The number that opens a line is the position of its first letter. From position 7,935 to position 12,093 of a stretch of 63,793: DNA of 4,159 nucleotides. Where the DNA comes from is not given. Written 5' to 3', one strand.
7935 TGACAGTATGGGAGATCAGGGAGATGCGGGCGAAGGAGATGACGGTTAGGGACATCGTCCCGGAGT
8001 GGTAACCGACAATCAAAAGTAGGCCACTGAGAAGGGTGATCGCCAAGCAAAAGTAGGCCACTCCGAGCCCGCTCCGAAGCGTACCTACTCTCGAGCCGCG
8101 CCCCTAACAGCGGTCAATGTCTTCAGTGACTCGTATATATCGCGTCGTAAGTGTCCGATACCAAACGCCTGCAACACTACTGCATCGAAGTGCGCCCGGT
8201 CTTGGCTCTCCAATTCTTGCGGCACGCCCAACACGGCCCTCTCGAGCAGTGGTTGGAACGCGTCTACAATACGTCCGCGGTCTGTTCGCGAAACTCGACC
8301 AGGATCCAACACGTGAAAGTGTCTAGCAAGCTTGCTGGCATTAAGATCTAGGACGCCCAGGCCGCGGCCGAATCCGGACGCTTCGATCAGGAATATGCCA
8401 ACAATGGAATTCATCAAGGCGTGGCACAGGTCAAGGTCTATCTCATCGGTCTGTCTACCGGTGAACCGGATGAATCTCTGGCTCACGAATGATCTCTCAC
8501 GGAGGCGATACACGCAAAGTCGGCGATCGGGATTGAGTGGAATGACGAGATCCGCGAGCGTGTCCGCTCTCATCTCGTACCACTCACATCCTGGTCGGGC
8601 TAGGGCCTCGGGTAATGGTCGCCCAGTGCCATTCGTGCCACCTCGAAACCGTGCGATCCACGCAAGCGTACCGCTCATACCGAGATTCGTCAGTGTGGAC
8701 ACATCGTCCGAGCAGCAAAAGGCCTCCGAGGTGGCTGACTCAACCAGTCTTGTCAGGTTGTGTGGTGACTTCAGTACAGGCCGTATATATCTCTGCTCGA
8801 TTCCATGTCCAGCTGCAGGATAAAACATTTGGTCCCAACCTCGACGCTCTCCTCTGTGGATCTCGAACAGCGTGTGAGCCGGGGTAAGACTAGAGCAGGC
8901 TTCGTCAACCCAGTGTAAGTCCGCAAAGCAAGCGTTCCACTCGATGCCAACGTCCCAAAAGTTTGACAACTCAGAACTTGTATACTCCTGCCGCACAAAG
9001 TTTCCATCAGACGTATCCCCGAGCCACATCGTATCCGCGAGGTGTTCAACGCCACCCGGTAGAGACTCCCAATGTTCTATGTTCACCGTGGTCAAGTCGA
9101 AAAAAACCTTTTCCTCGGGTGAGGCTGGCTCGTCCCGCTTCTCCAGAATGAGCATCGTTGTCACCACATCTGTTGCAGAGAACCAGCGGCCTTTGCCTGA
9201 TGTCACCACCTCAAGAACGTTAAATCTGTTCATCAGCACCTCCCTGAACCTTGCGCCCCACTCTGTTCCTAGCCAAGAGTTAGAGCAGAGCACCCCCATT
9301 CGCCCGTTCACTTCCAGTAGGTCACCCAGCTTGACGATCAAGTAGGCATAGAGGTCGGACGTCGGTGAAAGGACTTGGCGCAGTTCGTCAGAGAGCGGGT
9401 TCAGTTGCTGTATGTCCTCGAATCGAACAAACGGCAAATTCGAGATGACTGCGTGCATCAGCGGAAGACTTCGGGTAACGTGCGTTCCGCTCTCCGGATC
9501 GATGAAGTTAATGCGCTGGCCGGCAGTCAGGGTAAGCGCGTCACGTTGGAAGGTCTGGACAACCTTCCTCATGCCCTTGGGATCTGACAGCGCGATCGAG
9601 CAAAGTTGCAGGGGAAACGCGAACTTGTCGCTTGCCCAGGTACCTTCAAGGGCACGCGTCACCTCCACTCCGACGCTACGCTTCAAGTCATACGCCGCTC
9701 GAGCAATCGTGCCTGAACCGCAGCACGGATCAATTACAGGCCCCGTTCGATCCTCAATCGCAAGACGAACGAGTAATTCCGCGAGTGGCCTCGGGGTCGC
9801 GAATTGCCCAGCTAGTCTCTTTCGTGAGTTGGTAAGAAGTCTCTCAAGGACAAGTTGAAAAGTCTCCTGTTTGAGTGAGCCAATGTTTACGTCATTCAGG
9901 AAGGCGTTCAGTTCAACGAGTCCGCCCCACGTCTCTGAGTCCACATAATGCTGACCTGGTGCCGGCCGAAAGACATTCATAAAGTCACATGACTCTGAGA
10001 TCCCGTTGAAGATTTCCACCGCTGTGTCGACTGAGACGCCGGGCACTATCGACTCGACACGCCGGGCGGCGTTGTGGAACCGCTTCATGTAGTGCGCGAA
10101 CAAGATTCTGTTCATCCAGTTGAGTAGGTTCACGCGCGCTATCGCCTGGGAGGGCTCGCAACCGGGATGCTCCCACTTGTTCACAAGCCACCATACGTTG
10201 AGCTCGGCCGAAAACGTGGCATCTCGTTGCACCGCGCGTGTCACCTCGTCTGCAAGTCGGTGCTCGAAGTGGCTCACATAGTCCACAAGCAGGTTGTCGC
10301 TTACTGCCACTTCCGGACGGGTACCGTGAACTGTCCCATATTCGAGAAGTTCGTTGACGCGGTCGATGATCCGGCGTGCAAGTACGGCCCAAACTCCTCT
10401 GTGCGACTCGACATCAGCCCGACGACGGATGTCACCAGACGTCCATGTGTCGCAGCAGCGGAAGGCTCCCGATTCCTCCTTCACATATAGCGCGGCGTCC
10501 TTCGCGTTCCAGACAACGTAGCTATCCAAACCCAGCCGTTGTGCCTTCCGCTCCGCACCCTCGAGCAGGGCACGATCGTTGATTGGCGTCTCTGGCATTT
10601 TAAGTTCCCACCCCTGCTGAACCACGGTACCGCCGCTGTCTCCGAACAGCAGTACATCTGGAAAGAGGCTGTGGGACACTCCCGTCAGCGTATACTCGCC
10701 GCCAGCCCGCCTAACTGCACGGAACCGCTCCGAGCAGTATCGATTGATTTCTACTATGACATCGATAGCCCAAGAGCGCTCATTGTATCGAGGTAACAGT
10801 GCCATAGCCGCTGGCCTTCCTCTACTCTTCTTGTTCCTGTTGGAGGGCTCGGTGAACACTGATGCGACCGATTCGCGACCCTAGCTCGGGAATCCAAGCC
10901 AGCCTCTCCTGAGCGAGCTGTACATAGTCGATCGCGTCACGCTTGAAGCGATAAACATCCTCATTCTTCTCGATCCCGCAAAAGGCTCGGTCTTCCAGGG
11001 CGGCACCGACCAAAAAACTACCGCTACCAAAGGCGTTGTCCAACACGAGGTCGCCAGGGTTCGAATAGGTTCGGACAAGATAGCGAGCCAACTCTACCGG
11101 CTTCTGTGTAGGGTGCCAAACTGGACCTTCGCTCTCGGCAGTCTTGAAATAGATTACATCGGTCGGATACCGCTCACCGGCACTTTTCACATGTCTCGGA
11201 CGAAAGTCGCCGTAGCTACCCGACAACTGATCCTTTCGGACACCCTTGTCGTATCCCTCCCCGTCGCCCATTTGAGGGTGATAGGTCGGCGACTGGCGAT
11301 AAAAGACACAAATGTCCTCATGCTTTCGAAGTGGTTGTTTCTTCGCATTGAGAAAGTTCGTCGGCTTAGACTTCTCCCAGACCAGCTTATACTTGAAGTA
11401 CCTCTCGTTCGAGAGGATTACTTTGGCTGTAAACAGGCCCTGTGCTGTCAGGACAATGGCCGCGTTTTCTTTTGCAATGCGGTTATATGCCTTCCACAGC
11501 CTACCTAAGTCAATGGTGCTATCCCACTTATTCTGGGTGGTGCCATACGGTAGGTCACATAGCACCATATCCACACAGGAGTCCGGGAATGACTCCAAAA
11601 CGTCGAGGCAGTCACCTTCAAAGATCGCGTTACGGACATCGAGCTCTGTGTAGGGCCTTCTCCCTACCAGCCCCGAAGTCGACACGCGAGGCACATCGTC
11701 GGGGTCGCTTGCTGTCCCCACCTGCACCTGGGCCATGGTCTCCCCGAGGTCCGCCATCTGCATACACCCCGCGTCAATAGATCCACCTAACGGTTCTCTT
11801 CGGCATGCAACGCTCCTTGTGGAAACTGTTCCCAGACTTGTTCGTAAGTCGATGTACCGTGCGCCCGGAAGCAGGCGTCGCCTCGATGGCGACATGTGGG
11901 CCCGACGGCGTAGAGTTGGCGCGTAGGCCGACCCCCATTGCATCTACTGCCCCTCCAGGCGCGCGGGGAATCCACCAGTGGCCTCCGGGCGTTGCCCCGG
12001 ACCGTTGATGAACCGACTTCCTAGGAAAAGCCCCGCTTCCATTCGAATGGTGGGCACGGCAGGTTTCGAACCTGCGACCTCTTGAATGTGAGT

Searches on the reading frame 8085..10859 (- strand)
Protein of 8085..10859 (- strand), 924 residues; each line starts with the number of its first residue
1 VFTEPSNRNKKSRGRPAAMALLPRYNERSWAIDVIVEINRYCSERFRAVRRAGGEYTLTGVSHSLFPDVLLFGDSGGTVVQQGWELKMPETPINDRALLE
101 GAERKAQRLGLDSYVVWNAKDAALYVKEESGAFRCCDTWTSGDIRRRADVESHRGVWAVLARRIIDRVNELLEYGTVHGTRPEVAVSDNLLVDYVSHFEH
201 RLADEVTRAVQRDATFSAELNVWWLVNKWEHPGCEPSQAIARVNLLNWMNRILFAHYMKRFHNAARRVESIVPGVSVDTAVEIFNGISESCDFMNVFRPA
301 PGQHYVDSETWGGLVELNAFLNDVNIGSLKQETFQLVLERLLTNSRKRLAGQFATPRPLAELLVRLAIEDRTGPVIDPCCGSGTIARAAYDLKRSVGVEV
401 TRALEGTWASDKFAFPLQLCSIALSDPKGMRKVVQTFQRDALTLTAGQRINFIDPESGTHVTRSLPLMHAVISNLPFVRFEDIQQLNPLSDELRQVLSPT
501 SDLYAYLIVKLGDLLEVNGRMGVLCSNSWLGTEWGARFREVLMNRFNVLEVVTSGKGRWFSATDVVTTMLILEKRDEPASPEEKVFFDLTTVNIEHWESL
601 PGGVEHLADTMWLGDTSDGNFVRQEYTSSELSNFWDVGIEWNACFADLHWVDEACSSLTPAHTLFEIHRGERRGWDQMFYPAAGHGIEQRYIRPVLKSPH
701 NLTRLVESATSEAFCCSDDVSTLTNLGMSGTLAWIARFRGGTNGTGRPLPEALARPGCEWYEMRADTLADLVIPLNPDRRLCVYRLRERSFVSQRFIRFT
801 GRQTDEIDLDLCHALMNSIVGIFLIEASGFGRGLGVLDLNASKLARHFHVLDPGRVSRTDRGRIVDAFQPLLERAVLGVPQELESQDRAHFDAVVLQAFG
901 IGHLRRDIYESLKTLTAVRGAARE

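Call 4: search_protein_families(library=pfam, proteins=[window:8085-10859:-], max_evalue=0.1)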
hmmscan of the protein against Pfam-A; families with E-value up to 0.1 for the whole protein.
window:8085-10859:- (924 aa): 4 families
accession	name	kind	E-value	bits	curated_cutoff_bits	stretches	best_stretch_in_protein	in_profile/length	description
PF02384.22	N6_Mtase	-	1.7e-12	47.8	20.4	1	343-587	18-243/311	N-6 DNA Methylase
PF07669.17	Eco57I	-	2.1e-06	28.4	25.3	1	470-557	77-168/171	Eco57I restriction-modification methylase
PF01170.24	UPF0020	-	1e-05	25.8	22.3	1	359-492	16-147/197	RMKL-like, methyltransferase domain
PF01555.25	N6_N4_Mtase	-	0.002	18.6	26.7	1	354-400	165-211/221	DNA methylase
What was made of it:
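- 8085..11943 (-): Context: type IIG restriction-methylase (8085-10859) and N6/N4 DNA methylase (10822-11943). Pfam (call 4).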

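Call 5: search_protein_families(library=padloc, proteins=[window:8085-10859:-], max_evalue=0.1)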
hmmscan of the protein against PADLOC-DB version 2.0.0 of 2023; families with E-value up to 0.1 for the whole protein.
window:8085-10859:- (924 aa): 38 families (the best 25 are shown)
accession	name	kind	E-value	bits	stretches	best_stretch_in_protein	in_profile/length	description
PDLC03606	REase_MTase_IIG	-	3.1e-252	837.8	1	24-922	8-931/935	Type IIG restriction enzyme-methyltransferase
PDLC04134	mad2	-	3e-19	67.2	1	321-587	241-456/492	mads_2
PDLC03226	MTase_II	-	4e-14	50.2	1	344-578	10-238/579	Type II methyltransferase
PDLC03025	MTase_I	-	6.6e-10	36.3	1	332-582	142-375/569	Type I methyltransferase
PDLC03366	MTase_II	-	1e-09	35.7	1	493-576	143-225/568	Type II methyltransferase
PDLC03267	MTase_II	-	1.2e-09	35.6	1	344-577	7-220/539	Type II methyltransferase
PDLC03313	MTase_II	-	2.8e-08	30.7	1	468-556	145-234/563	Type II methyltransferase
PDLC03021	MTase_I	-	8.2e-08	29.5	2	330-390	142-203/491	Type I methyltransferase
PDLC03612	REase_MTase_IIG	-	1.4e-07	28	1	470-578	809-918/1247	Type IIG restriction enzyme-methyltransferase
PDLC03248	MTase_II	-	1.6e-07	28.5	2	469-563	87-185/521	Type II methyltransferase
PDLC03609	REase_MTase_IIG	-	1.9e-07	27.2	1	469-597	559-685/1066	Type IIG restriction enzyme-methyltransferase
PDLC03026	MTase_I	-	2.5e-07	28.2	1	328-591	117-374/487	Type I methyltransferase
PDLC03601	REase_MTase_IIG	-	1.7e-06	24.1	1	437-574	647-780/1110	Type IIG restriction enzyme-methyltransferase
PDLC03335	MTase_II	-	8.2e-06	22.7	1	332-577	61-307/607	Type II methyltransferase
PDLC03318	MTase_II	-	1.6e-05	21.5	1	339-391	332-384/723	Type II methyltransferase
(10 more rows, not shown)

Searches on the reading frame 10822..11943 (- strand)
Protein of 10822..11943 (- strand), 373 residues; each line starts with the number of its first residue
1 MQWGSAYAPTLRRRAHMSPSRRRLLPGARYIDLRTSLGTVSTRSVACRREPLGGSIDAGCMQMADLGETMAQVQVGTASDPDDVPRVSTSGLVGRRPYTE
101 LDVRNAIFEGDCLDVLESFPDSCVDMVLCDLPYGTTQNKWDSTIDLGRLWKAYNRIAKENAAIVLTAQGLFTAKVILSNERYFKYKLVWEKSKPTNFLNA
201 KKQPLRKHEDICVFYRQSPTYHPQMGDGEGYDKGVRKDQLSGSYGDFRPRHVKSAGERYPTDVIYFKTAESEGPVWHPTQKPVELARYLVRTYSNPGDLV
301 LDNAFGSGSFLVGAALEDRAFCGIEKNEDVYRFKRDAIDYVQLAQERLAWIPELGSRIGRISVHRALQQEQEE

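Call 4: search_protein_families(library=pfam, proteins=[window:10822-11943:-], max_evalue=0.1)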
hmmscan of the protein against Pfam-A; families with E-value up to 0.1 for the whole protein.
window:10822-11943:- (373 aa): 3 families
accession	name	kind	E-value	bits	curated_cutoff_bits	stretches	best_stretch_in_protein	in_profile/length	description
PF01555.25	N6_N4_Mtase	-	1.2e-20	74.9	26.7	1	124-331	1-216/221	DNA methylase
PF01170.24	UPF0020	-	0.0025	18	22.3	0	121-160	119-155/197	RMKL-like, methyltransferase domain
PF11599.14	AviRa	-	0.069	13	25.7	0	108-166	150-209/232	RRNA methyltransferase AviRa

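Call 5: search_protein_families(library=padloc, proteins=[window:10822-11943:-], max_evalue=0.1)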
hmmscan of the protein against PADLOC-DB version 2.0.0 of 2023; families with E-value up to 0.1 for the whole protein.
window:10822-11943:- (373 aa): 51 families (the best 25 are shown)
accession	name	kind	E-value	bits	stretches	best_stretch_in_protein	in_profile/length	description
PDLC03251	MTase_II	-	7.6e-60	200.6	2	105-224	5-124/282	Type II methyltransferase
PDLC03371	MTase_II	-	3.7e-27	93.5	1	103-340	9-254/260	Type II methyltransferase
PDLC03738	oMTase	-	1.8e-17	61.1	2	271-346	198-274/376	orphan methyltransferase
PDLC03216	MTase_II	-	2.6e-17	60.9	2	270-346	187-263/364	Type II methyltransferase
PDLC03387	MTase_II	-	1.1e-16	58.8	2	183-339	142-276/289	Type II methyltransferase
PDLC03299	MTase_II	-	2.9e-16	57.8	1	104-349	14-258/296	Type II methyltransferase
PDLC03300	MTase_II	-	6e-15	53.1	2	253-331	189-269/302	Type II methyltransferase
PDLC03228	MTase_II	-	7.2e-15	53.4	2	262-344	132-211/227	Type II methyltransferase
PDLC03320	MTase_II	-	5.4e-14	50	2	275-341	211-277/289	Type II methyltransferase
PDLC03241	MTase_II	-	2.3e-13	47.9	2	256-332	352-427/447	Type II methyltransferase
PDLC03327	MTase_II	-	2.5e-13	48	1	110-318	45-264/319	Type II methyltransferase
PDLC03339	MTase_II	-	5e-13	46.6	2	274-340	207-273/399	Type II methyltransferase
PDLC03308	MTase_II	-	9.7e-13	45.9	1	212-332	276-388/419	Type II methyltransferase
PDLC03353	MTase_II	-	1.1e-12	46.1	1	265-338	177-250/260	Type II methyltransferase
PDLC03265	MTase_II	-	1.6e-12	45.5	2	257-328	248-318/333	Type II methyltransferase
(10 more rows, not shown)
